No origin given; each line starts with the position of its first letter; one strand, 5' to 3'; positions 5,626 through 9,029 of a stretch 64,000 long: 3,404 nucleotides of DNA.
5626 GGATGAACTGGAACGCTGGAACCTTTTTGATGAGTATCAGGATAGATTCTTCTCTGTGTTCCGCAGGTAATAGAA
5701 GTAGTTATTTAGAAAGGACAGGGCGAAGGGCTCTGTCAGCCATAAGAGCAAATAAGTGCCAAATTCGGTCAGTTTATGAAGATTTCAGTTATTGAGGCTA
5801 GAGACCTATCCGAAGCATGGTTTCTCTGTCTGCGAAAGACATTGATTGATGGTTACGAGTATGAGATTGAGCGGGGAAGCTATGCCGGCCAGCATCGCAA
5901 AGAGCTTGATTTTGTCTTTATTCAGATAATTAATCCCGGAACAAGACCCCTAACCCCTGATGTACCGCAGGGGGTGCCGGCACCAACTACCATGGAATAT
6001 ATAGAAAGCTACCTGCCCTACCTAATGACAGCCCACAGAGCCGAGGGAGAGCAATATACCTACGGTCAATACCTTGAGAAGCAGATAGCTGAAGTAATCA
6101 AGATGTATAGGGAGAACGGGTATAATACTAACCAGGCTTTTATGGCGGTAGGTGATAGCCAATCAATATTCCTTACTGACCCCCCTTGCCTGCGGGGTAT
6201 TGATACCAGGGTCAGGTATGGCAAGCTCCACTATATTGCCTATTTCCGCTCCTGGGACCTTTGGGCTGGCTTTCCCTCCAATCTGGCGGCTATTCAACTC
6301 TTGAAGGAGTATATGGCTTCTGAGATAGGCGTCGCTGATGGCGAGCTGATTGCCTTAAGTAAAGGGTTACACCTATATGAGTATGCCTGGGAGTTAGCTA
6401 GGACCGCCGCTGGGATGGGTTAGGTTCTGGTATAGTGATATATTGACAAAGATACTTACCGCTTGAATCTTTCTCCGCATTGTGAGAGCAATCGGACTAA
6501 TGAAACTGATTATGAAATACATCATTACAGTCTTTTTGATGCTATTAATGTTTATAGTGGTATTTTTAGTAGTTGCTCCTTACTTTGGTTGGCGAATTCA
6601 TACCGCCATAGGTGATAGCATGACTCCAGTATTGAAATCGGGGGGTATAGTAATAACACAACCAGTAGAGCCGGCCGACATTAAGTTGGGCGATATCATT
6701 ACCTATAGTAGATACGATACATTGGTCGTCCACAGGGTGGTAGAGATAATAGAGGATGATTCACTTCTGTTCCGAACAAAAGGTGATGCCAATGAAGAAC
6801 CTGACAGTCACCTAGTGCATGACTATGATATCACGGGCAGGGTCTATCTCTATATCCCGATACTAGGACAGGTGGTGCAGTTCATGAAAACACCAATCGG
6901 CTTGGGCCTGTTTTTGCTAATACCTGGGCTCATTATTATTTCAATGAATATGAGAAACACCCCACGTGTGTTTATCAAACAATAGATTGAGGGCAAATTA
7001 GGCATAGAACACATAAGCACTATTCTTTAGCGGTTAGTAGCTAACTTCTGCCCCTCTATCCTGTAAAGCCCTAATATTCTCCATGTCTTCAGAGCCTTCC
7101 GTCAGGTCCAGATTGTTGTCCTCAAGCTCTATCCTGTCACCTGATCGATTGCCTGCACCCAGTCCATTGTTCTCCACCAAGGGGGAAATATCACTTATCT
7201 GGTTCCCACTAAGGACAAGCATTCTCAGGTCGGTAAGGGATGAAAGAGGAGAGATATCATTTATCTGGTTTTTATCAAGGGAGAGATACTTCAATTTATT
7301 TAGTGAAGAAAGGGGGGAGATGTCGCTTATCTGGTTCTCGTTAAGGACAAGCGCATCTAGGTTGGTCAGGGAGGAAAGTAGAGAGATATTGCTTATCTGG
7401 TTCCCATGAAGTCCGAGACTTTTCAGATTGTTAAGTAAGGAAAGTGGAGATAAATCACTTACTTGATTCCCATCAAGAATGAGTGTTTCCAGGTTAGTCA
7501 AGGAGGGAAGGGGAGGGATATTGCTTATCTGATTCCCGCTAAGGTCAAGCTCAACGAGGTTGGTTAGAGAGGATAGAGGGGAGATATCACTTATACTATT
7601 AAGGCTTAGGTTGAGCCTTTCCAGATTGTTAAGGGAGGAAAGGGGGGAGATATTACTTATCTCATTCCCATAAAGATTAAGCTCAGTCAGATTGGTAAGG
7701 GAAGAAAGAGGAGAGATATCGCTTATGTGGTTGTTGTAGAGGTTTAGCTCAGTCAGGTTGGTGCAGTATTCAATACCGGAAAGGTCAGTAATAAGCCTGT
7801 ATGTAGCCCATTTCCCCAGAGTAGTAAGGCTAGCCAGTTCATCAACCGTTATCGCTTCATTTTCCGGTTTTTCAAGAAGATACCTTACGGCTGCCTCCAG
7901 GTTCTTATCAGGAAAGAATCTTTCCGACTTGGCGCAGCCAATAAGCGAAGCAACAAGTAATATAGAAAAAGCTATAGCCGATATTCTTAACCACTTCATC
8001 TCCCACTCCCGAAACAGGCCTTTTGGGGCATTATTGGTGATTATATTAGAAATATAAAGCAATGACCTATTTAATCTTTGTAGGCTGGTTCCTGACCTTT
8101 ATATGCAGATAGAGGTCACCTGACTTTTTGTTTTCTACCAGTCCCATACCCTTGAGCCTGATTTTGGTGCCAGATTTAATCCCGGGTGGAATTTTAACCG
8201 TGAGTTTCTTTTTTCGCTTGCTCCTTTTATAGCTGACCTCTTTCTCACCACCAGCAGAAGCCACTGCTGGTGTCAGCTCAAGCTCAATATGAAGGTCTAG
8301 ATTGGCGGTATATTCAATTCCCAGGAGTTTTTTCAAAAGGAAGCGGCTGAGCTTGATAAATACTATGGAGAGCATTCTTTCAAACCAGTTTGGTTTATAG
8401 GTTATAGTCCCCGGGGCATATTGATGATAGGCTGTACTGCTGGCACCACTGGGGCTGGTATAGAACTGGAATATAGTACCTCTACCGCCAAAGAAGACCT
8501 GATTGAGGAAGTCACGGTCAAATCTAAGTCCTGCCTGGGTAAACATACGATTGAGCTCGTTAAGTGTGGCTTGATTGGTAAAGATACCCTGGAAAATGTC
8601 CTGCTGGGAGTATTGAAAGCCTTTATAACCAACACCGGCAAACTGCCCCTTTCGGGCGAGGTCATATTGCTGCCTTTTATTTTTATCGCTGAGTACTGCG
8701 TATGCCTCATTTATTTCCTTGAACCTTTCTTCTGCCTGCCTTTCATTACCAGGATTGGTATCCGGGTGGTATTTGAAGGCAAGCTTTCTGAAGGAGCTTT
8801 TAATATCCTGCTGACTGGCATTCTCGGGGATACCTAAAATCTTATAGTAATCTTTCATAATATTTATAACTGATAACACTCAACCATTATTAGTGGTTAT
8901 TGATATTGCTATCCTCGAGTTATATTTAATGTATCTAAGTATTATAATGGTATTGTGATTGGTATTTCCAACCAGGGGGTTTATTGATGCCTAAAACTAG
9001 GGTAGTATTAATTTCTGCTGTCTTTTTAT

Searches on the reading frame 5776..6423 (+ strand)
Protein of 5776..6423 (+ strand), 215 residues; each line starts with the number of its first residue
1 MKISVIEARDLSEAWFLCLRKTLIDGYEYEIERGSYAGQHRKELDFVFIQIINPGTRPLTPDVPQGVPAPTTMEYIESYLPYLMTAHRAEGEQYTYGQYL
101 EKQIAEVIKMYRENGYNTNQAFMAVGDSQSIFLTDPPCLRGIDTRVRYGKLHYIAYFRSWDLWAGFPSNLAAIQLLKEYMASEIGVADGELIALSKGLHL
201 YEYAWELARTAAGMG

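Call 52: search_protein_families(library=pfam, proteins=[window:5776-6423:+], max_evalue=0.00001)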
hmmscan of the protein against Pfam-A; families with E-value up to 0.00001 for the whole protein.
window:5776-6423:+ (215 aa): 1 family
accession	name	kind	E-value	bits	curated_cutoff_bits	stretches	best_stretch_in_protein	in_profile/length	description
PF00303.24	Thymidylat_synt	-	3.7e-10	39.8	24.3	1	102-207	110-217/266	Thymidylate synthase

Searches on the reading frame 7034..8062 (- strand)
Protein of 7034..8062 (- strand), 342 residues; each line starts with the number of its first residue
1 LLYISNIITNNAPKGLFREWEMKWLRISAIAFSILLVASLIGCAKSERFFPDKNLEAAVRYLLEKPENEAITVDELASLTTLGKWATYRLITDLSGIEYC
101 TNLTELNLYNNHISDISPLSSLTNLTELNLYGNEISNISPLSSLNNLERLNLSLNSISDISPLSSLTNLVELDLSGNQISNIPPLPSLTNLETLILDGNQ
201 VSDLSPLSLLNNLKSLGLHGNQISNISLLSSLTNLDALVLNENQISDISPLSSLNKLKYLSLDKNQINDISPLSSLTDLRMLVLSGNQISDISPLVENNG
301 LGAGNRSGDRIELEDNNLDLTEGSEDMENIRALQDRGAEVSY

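Call 52: search_protein_families(library=pfam, proteins=[window:7034-8062:-], max_evalue=0.00001)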
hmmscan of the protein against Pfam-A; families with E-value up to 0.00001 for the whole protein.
window:7034-8062:- (342 aa): 8 families
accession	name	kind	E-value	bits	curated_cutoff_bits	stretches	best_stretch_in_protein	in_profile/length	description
PF12799.13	LRR_4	-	1.7e-52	174.7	27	7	101-142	1-43/44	Leucine Rich repeats (2 copies)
PF13855.12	LRR_8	-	4e-19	68.6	27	2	234-289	2-61/61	Leucine rich repeat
PF14580.12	LRR_9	-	6.5e-10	39.3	30.5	1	171-268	23-126/175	Leucine-rich repeat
PF00560.39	LRR_1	-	7.3e-10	37.5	20.6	0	168-184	1-18/23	Leucine Rich Repeat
PF13516.12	LRR_6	-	1.3e-07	31.5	23.4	0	166-181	2-17/24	Leucine Rich repeat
PF23952.1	LRR_EndoS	-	2.4e-07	31.4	27.9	0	91-177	35-116/116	Endo-beta-N-acetylglucosaminidase EndoS LRR domain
PF25019.1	LRR_R13L1-DRL21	-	1.9e-06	28.2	27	0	202-263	63-125/127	R13L1/DRL21 LRRs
PF23598.1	LRR_14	-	2e-06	27.3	40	0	106-241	5-147/353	Leucine-rich repeat region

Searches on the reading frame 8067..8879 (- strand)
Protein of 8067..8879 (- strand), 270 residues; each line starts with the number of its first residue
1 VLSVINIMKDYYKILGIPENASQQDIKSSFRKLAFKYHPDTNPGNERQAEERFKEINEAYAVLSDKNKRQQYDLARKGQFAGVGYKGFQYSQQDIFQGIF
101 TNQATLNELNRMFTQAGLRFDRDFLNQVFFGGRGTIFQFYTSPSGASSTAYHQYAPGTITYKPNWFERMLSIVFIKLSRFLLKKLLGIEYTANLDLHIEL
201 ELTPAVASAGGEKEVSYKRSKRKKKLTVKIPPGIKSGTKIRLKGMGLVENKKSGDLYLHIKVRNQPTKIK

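Call 52: search_protein_families(library=pfam, proteins=[window:8067-8879:-], max_evalue=0.00001)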
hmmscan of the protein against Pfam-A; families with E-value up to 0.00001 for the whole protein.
window:8067-8879:- (270 aa): 2 families
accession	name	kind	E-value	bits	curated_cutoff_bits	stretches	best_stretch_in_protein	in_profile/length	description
PF00226.36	DnaJ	-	2.4e-28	98.4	27.8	1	10-73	1-63/63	DnaJ domain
PF01556.23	DnaJ_C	-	4.1e-14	53.3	26.6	1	197-266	2-76/152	DnaJ C terminal domain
